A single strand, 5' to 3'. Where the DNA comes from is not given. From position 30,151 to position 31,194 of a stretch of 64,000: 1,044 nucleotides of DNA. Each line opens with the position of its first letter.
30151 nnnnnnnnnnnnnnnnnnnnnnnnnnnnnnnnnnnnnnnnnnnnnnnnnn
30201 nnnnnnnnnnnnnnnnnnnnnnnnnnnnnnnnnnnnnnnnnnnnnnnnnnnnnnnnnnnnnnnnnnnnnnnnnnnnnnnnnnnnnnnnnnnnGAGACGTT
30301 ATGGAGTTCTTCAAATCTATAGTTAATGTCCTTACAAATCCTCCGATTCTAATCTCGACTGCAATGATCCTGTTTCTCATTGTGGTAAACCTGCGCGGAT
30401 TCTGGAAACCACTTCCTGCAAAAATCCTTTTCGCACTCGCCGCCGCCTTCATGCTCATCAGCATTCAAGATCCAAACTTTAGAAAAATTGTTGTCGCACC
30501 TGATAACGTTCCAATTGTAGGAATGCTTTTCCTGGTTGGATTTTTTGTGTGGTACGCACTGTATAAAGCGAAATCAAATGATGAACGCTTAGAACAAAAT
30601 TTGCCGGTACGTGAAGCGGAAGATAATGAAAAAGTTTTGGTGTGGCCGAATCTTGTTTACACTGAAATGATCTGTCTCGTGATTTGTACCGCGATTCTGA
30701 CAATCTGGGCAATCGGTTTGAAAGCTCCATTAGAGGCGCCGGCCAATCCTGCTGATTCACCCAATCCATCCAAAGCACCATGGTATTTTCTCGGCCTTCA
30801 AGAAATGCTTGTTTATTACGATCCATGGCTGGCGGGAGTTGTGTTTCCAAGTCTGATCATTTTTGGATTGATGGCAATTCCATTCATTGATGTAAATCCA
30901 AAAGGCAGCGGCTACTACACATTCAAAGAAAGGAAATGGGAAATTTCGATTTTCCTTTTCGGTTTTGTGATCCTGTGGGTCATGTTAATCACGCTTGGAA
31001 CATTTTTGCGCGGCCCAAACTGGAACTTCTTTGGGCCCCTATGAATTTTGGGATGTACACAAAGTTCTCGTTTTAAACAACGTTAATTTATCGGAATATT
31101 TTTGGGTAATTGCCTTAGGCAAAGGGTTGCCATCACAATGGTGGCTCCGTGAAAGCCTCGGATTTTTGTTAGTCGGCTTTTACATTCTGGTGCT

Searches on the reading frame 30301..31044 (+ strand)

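Call 5: search_protein_families(library=pfam, proteins=[window:30301-31044:+], max_evalue=0.0001)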
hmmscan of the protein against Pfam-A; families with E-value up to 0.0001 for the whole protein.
window:30301-31044:+ (247 aa): 1 family
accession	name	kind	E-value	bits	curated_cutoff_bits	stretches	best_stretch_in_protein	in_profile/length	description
PF00032.22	Cytochrom_B_C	-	7.4e-07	29.8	20.7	1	147-227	1-80/102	Cytochrome b(C-terminal)/b6/petD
